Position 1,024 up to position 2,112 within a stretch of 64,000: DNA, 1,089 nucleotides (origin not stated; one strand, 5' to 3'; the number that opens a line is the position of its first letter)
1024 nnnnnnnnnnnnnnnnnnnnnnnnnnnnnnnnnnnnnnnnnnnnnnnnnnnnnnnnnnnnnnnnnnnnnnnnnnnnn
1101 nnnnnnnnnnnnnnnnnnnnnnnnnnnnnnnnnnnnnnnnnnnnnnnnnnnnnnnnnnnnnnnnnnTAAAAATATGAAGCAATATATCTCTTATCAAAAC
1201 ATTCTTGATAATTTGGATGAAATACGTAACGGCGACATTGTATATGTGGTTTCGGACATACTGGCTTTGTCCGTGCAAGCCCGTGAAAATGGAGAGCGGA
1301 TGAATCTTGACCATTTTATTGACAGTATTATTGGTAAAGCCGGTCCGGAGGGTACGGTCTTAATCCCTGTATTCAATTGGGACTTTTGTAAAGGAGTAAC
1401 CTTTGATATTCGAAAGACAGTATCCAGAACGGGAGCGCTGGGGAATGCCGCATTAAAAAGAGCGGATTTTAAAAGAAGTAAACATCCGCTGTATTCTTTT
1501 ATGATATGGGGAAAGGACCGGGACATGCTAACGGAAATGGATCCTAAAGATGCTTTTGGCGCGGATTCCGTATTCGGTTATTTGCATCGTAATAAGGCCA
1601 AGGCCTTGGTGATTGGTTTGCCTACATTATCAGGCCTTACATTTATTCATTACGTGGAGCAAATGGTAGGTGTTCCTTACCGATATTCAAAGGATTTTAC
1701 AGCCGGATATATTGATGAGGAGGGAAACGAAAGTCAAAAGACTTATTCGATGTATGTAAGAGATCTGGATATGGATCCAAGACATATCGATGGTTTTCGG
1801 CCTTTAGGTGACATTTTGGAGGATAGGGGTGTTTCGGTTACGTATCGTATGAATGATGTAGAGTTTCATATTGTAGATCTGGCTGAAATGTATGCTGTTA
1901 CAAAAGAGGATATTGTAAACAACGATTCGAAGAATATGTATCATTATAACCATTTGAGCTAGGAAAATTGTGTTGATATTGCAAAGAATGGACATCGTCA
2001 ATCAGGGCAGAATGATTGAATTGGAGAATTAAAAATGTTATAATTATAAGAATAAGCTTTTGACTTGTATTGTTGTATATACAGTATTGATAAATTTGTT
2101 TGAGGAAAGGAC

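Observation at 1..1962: Dissociated NRPS-like A-F-T module with an AAC(3)-family transferase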

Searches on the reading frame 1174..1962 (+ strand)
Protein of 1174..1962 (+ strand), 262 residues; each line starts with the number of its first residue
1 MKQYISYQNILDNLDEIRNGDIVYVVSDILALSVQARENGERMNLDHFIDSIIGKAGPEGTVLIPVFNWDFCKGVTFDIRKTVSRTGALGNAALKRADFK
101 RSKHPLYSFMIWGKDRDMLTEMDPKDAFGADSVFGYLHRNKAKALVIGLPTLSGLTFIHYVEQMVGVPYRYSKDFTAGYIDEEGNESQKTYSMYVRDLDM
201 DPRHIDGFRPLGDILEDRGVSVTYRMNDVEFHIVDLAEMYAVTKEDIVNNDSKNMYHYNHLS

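Call 3: search_protein_families(library=pfam, proteins=[window:1174-1959:+], max_evalue=0.01)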
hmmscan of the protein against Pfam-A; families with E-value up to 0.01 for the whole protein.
window:1174-1959:+ (262 aa): 1 family
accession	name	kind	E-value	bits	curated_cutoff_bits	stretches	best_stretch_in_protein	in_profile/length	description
PF02522.19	Antibiotic_NAT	-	2.3e-27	96.5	25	1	46-245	17-229/232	Aminoglycoside 3-N-acetyltransferase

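Call 4: search_protein_families(library=ncbifam, proteins=[window:1174-1959:+], max_evalue=0.01)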
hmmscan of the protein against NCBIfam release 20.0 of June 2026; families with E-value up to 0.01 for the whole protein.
window:1174-1959:+ (262 aa): 4 families
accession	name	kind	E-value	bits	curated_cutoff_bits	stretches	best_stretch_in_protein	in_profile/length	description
NF033082.0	AAC_3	equivalog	2.4e-09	36.9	270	1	81-176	91-186/262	aminoglycoside 3-N-acetyltransferase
NF033081.0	AAC_3_IV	equivalog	3.7e-06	26.5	420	1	48-177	38-166/252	AAC(3)-IV family aminoglycoside N-acetyltransferase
NF033180.1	AAC_3_VIII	exception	3.1e-05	23.3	560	1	87-174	111-198/286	aminoglycoside N-acetyltransferase AAC(3)-VIII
NF033080.0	AAC_3_II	subfamily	4.4e-05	23.1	480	1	87-186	98-197/268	AAC(3)-II family aminoglycoside N-acetyltransferase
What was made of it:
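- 1174..1962 (+): Antibiotic_NAT-fold protein (AAC3-like, 262 aa). It is the proposed off-loading N-acyltransferase. Pfam 2.3e-27 (call 3), but NCBIfam AAC_3 scores 36.9 bits against a cut-off of 270 (call 4).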

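Call 5: find_encoding_contigs(protein=window:1174-1962:+, flank=10000, max_places=8)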
Protein window:1174-1962:+ (262 aa): no gene with exactly this product is on record in the collection.

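Call 11: find_homologous_proteins(query=window:1174-1959:+, max_evalue=0.00001)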
Query window:1174-1959:+ (262 aa): 298 proteins with E <= 0.00001 among 733 candidates; the best 120 are listed.
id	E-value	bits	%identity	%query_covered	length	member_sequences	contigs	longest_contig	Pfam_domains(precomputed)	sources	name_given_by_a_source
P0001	8.0e-175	597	100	100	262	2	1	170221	PF02522.20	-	-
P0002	6.9e-172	588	98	100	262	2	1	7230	PF02522.20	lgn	-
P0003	5.0e-148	509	84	100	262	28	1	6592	PF02522.20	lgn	-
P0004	5.0e-147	506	82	99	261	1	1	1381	PF02522.20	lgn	-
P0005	2.2e-145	501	81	99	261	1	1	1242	PF02522.20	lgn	-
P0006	1.6e-142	491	80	98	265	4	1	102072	PF02522.20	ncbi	-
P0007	2.8e-136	471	77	99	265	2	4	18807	PF02522.20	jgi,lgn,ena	-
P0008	3.5e-130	451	74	99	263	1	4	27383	PF02522.20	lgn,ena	-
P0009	7.0e-129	447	72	100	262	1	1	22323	PF02522.20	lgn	-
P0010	1.1e-128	446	74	100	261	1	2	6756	PF02522.20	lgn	-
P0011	2.3e-128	445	72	99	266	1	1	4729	PF02522.20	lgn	-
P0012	2.0e-124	432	71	99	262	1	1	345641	PF02522.20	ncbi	-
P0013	2.4e-124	432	71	98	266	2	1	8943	PF02522.20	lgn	-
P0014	7.8e-124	430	71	100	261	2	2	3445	PF02522.20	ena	-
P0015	1.0e-122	427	70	99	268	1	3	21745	PF02522.20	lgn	-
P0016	2.1e-122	426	68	100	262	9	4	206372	PF02522.20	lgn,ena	-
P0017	4.0e-121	421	71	99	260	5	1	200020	PF02522.20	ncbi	-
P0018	4.5e-121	421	69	100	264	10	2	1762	PF02522.20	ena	-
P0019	2.4e-120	419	69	100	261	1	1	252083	PF02522.20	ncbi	-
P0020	2.0e-117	409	67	100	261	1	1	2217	PF02522.20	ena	-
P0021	5.8e-117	408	66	100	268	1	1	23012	PF02522.20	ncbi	-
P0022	8.6e-117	407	64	100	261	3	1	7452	PF02522.20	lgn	-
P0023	2.1e-116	406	67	100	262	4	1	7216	PF02522.20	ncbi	-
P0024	2.8e-116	405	66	100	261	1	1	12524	PF02522.20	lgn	-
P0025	7.5e-116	404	66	100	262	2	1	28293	PF02522.20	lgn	-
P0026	1.3e-115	403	67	99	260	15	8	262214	PF02522.20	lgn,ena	-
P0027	2.5e-115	402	67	99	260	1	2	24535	PF02522.20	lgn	-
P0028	8.8e-115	401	67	100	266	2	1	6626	PF02522.20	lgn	-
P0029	1.6e-114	400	68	99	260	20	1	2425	PF02522.20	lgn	-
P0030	7.5e-111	388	65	99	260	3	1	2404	PF02522.20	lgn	-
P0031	5.2e-110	385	64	99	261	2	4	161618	PF02522.20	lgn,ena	-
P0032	5.1e-100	352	61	99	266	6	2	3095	PF02522.20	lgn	-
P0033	1.6e-98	347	58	97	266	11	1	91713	PF02522.20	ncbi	-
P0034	2.7e-98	347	58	98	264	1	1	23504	PF02522.20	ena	-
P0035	4.1e-98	346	58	98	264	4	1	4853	PF02522.20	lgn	-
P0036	1.3e-97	344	59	99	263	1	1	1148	PF02522.20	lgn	-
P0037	2.9e-97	343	57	99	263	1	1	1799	PF02522.20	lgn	-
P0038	6.6e-97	342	56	100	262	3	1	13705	PF02522.20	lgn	-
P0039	2.1e-96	340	56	97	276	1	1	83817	PF02522.20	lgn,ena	-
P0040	3.4e-96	340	57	99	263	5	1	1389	PF02522.20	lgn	-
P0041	3.5e-96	340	59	98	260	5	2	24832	PF02522.20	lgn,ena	-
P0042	5.1e-96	339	56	99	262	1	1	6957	PF02522.20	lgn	-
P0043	5.7e-96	339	57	99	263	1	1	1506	PF02522.20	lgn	-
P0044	2.8e-95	337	53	100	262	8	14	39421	PF02522.20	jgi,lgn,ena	jgi:aminoglycoside 3-N-acetyltransferase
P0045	3.3e-94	333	55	97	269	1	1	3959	PF02522.20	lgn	-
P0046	3.3e-94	333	56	99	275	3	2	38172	PF02522.20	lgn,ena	-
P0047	2.0e-93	331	57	97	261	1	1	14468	PF02522.20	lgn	-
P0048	2.1e-93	330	55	100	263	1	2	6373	PF02522.20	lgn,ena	-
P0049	8.4e-91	322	54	98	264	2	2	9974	PF02522.20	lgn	-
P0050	1.0e-90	322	53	98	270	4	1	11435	PF02522.20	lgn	-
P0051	1.4e-90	321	55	97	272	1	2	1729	PF02522.20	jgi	jgi:aminoglycoside 3-N-acetyltransferase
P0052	1.9e-90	321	54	99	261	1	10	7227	PF02522.20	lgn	-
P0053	1.2e-89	318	55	97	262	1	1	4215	PF02522.20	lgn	-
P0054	9.2e-89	315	51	99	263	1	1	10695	PF02522.20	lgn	-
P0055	1.0e-88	315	55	98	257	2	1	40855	PF02522.20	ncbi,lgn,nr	ncbi:MAG: AAC(3) family N-acetyltransferase [Lachnospiraceae bacterium]|nr:AAC(3) family N-acetyltra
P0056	3.2e-87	310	55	98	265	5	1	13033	PF02522.20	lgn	-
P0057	4.0e-87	310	54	99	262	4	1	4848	PF02522.20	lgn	-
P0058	4.1e-87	310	55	97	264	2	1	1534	PF02522.20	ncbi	-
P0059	1.1e-86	308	53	98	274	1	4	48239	PF02522.20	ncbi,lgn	ncbi:MAG: AAC(3) family N-acetyltransferase [Acetivibrio sp.]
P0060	1.1e-86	308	53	98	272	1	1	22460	PF02522.20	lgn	-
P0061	2.3e-86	307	56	99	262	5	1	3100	PF02522.20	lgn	-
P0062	1.5e-85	305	54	98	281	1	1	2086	PF02522.20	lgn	-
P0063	3.3e-85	304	55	94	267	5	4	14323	PF02522.20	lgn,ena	-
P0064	4.1e-85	303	52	100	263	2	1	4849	PF02522.20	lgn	-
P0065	5.3e-85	303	53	97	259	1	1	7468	PF02522.20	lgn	-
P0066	7.1e-85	303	54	98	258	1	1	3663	PF02522.20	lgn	-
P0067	2.0e-84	301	53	97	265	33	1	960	PF02522.20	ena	-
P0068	6.0e-84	299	52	98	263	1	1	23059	PF02522.20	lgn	-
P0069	7.7e-84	299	53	98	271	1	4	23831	PF02522.20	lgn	-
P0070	2.4e-83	298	51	98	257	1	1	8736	PF02522.20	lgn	-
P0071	4.0e-83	297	53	99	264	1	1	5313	PF02522.20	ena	-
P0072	4.5e-83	297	54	99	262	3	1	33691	PF02522.20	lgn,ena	-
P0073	8.1e-83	296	50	98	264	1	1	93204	PF02522.20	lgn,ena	-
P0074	1.1e-82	295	53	99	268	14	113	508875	PF02522.20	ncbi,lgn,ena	-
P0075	1.5e-82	295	53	100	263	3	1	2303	PF02522.20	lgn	-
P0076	3.3e-82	294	52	98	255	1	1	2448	PF02522.20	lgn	-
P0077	6.8e-82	293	51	98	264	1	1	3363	PF02522.20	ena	-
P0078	9.5e-82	292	54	97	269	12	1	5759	PF02522.20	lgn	-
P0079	9.8e-82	292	53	98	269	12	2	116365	PF02522.20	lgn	-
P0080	1.1e-81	292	52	98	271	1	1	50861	PF02522.20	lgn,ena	-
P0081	1.2e-81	292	50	98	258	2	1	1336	PF02522.20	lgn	-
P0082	3.5e-81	290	51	98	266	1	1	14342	PF02522.20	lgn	-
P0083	7.0e-81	289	51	97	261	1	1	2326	PF02522.20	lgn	-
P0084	7.5e-81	289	52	98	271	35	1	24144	PF02522.20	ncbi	-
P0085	1.1e-80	289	53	94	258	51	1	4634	PF02522.20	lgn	-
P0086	1.6e-80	288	52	98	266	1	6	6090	PF02522.20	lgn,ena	-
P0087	1.7e-80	288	50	98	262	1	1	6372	PF02522.20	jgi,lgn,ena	-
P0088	2.6e-80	288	47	100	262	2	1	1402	PF02522.20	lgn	-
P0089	6.2e-80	286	51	93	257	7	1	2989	PF02522.20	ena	-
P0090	7.1e-80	286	51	97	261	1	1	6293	PF02522.20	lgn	-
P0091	9.2e-80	286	50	99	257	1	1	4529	PF02522.20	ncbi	-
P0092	9.7e-80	286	50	98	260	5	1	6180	PF02522.20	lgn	-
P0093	9.9e-80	286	50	100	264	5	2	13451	PF02522.20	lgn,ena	-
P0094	1.0e-79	286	50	98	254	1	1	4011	PF02522.20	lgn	-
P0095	1.1e-79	285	53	96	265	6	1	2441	PF02522.20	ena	-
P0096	1.5e-79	285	50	100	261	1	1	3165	PF02522.20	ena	-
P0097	1.7e-79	285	49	98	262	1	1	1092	PF02522.20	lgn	-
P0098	3.4e-79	284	52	98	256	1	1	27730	PF02522.20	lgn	-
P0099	4.0e-79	284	51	99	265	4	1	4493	PF02522.20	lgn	-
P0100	7.0e-79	283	52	97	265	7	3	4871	PF02522.20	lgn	-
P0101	9.0e-79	283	50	97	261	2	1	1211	PF02522.20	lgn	-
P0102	9.2e-79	282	52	98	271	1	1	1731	PF02522.20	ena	-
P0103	9.3e-79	282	52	98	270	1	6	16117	PF02522.20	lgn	-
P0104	9.7e-79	282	51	98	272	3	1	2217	PF02522.20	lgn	-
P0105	1.1e-78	282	48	100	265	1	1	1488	PF02522.20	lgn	-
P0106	1.3e-78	282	50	99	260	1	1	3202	PF02522.20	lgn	-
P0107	1.8e-78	282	50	100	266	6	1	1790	PF02522.20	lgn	-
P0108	2.5e-78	281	51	98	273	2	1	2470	PF02522.20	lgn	-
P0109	2.9e-78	281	49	98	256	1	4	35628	PF02522.20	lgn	-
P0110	3.9e-78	280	52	97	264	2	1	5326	PF02522.20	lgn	-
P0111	4.1e-78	280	51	94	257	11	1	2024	PF02522.20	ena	-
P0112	4.6e-78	280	51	98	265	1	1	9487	PF02522.20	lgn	-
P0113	5.8e-78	280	50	100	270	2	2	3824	PF02522.20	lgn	-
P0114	6.0e-78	280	50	98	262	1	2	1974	PF02522.20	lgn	-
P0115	6.1e-78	280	50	100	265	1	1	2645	PF02522.20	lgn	-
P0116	9.0e-78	279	52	97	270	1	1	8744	PF02522.20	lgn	-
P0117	9.4e-78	279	49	98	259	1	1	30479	PF02522.20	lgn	-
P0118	9.4e-78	279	50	95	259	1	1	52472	PF02522.20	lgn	-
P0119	1.4e-77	279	50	99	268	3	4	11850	PF02522.20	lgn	-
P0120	1.5e-77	279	51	97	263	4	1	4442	PF02522.20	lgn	-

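Call 12: find_encoding_contigs(protein=P0001, flank=10000, max_places=3)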
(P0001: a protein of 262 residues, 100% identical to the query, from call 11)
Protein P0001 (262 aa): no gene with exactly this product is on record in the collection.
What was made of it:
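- Tried and rejected: Exact look-up of the window's AAC3-like protein failed twice (calls 5, 12).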

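Call 13: find_encoding_contigs(protein=P0006, flank=10000, max_places=3)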
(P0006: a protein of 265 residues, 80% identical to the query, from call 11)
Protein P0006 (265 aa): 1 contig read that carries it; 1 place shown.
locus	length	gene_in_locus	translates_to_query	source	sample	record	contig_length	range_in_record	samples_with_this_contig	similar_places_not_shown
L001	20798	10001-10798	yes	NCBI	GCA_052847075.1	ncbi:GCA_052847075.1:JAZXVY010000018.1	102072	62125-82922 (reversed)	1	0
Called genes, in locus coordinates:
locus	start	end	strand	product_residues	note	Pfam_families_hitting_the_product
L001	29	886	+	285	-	PF01370:Epimerase, PF04321:RmlD_sub_bind, PF02719:Polysacc_synt_2 (weak), PF07993:NAD_binding_4 (weak), PF16363:GDP_Man_Dehyd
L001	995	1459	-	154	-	PF02681:DUF212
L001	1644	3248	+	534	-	-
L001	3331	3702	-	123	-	PF08769:Spo0A_C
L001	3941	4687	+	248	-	PF00535:Glycos_transf_2, PF10111:Glyco_tranf_2_2, PF13641:Glyco_tranf_2_3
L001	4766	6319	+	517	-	PF14264:Glucos_trans_II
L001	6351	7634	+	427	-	PF16254:DUF4910, PF09940:DUF2172, PF04389:Peptidase_M28 (weak), PF16221:HTH_47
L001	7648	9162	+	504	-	PF00501:AMP-binding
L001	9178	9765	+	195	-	PF13302:Acetyltransf_3, PF00583:Acetyltransf_1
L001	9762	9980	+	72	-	PF00550:PP-binding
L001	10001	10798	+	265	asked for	PF02522:Antibiotic_NAT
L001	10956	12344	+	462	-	PF02397:Bac_transf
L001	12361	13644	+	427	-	-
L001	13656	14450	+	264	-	PF00535:Glycos_transf_2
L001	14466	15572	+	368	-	PF14897:EpsG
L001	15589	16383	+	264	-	PF00535:Glycos_transf_2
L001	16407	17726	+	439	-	PF00534:Glycos_transf_1, PF13692:Glyco_trans_1_4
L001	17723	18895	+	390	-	PF00534:Glycos_transf_1, PF13692:Glyco_trans_1_4, PF13524:Glyco_trans_1_2 (weak)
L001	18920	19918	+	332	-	PF00535:Glycos_transf_2, PF10111:Glyco_tranf_2_2, PF13641:Glyco_tranf_2_3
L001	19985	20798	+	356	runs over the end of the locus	PF07922:Glyco_transf_52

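Call 14: find_encoding_contigs(protein=P0012, flank=10000, max_places=3)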
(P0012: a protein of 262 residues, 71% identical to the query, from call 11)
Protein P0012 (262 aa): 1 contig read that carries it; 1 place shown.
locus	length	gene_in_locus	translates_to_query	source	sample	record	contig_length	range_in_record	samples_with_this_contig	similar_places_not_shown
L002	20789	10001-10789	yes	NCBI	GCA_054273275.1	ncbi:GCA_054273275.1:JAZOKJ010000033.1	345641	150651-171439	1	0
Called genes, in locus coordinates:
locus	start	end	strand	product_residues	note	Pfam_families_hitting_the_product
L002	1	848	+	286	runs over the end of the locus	PF01370:Epimerase, PF04321:RmlD_sub_bind, PF07993:NAD_binding_4 (weak), PF16363:GDP_Man_Dehyd, PF02719:Polysacc_synt_2 (weak)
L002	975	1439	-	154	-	PF02681:DUF212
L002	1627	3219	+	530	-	-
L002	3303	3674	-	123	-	PF08769:Spo0A_C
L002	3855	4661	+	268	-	PF13506:Glyco_transf_21 (weak), PF00535:Glycos_transf_2, PF10111:Glyco_tranf_2_2, PF13641:Glyco_tranf_2_3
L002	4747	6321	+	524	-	PF14264:Glucos_trans_II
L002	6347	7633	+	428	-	PF16254:DUF4910, PF09940:DUF2172, PF04389:Peptidase_M28 (weak), PF16221:HTH_47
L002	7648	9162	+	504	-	PF00501:AMP-binding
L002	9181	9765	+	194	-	PF13302:Acetyltransf_3, PF13420:Acetyltransf_4 (weak), PF00583:Acetyltransf_1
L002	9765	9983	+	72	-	-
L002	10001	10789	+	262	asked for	PF02522:Antibiotic_NAT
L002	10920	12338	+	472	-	PF02397:Bac_transf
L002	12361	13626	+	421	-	-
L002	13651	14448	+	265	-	PF00535:Glycos_transf_2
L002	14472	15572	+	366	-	PF14897:EpsG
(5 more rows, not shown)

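Call 15: find_encoding_contigs(protein=P0002, flank=10000, max_places=3)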
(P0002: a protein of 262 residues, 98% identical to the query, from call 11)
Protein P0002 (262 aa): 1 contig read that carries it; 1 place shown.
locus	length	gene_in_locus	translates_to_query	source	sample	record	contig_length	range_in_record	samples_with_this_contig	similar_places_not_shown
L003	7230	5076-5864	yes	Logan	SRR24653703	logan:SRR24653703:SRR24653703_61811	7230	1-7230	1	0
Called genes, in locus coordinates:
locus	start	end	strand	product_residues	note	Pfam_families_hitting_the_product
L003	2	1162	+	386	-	?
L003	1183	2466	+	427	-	PF16254:DUF4910, PF09940:DUF2172, PF04389:Peptidase_M28 (weak), PF16221:HTH_47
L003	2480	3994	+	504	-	PF00501:AMP-binding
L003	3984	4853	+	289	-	PF00551:Formyl_trans_N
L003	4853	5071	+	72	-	PF00550:PP-binding (weak)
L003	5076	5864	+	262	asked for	PF02522:Antibiotic_NAT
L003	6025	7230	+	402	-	?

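Call 16: find_encoding_contigs(protein=P0003, flank=10000, max_places=3)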
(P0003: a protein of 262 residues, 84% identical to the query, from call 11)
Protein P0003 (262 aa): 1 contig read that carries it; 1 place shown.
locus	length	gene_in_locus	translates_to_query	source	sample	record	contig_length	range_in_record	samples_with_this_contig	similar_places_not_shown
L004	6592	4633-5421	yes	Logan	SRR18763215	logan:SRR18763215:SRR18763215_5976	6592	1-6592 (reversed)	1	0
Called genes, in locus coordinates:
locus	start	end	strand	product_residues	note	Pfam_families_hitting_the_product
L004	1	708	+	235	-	?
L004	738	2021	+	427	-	PF16254:DUF4910, PF09940:DUF2172, PF04389:Peptidase_M28 (weak), PF16221:HTH_47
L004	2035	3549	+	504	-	PF00501:AMP-binding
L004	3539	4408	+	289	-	PF00551:Formyl_trans_N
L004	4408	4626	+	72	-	PF00550:PP-binding (weak)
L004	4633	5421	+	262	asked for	PF02522:Antibiotic_NAT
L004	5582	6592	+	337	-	?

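Call 18: find_related_loci(query=A1, collection=genome_contigs, flank=10000)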
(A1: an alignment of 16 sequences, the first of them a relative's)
Query A1 (262 aa) in genome_contigs; peptide patterns used: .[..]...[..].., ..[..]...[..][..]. (x = any residue, [..] = any of these).
283 stretches matched a pattern; 268 encode a relative of the query (tblastn E <= 1e-3); the best 80 are kept; 80 distinct loci.
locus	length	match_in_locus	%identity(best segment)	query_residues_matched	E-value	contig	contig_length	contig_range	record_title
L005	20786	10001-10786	82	1-262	9e-151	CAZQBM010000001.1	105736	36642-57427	MAG TPA_asm: uncultured Lachnospiraceae bacterium isolate SRP350583_co1_108 genome assembly, contig: NODE_216_length_105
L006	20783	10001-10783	83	1-261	2e-150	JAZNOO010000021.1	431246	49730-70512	MAG: Lachnospiraceae bacterium isolate T1900044652_TS20190118.MAGScoT_cleanbin_000024 SGB_1434_k141_2087255, whole genom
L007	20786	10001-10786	69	1-262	6e-129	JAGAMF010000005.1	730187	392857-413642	MAG: Lachnospiraceae bacterium isolate RGIG8570 Water_deer_Cecum-3__c75, whole genome shotgun sequence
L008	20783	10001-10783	71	1-261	5e-129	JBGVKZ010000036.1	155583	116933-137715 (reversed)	MAG: Lachnospiraceae bacterium isolate fecal_MAG_293 fecal_MAG_293_contig_0036, whole genome shotgun sequence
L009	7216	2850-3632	67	1-261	2e-120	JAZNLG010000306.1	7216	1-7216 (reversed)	MAG: Lachnospiraceae bacterium isolate T1900044671_TS20190137.MAGScoT_cleanbin_000028 SGB_1589_k141_3099171, whole genom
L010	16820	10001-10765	61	5-259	1e-106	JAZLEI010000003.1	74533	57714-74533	MAG: Acetatifactor sp. isolate T1900045021_TC20190014.MAGScoT_cleanbin_000007 SGB_4405_k141_2345995, whole genome shotgu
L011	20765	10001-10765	61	5-259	5e-106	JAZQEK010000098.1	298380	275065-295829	MAG: Acetatifactor sp. isolate T1900044634_TS20190100.MAGScoT_cleanbin_000009 SGB_1112_k141_294659, whole genome shotgun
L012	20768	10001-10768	53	1-258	1e-92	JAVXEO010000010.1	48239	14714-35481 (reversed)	MAG: Acetivibrio sp. isolate CGS5Y3-bin44 NODE_578_length_48239_cov_7.193093, whole genome shotgun sequence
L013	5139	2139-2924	52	1-262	3e-91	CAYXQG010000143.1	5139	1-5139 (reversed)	MAG TPA_asm: uncultured Acetatifactor sp. isolate SRP350583_co2_376 genome assembly, contig: NODE_24428_length_5139_cov_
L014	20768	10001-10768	53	1-258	2e-89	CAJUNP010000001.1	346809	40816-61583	MAG TPA_asm: uncultured Lachnospiraceae bacterium isolate MGBC143606 genome assembly, contig: MGBC143606.1, whole genome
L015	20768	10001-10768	50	4-259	2e-89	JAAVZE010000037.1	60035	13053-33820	MAG: Eubacterium sp. isolate ABMPRH_180_1 k141_331877, whole genome shotgun sequence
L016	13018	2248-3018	55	5-261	3e-88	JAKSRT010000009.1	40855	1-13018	MAG: Lachnospiraceae bacterium isolate Horse_feces262 MAG262_9, whole genome shotgun sequence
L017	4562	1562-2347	53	1-262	2e-88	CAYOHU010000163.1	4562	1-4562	MAG TPA_asm: uncultured Acetatifactor sp. isolate SRP350583_co2_516 genome assembly, contig: NODE_28455_length_4562_cov_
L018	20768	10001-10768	53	1-258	6e-88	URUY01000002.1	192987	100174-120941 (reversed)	uncultured Lachnospiraceae bacterium isolate UMGS1368 genome assembly, contig: NODE_16_length_192987_cov_77.333174, whol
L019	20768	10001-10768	52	1-258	4e-88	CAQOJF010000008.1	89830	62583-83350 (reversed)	MAG TPA_asm: uncultured Eubacterium sp. isolate MGBC163646 genome assembly, contig: MGBC163646.8, whole genome shotgun s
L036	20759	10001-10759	51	1-256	5e-81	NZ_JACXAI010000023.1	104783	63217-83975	Metabacillus arenae strain IB182487 Contig_23, whole genome shotgun sequence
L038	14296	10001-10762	48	4-259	1e-80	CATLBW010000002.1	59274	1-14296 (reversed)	MAG TPA_asm: uncultured Lachnospiraceae bacterium isolate MGG05671_1680015469 genome assembly, contig: ERR3199558_580, w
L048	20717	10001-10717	49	16-256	2e-77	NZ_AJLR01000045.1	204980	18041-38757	Schinkia azotoformans LMG 9581 contig45, whole genome shotgun sequence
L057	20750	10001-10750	47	4-256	1e-74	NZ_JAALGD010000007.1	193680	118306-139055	Brevibacillus sp. SYP-B805 NODE_7, whole genome shotgun sequence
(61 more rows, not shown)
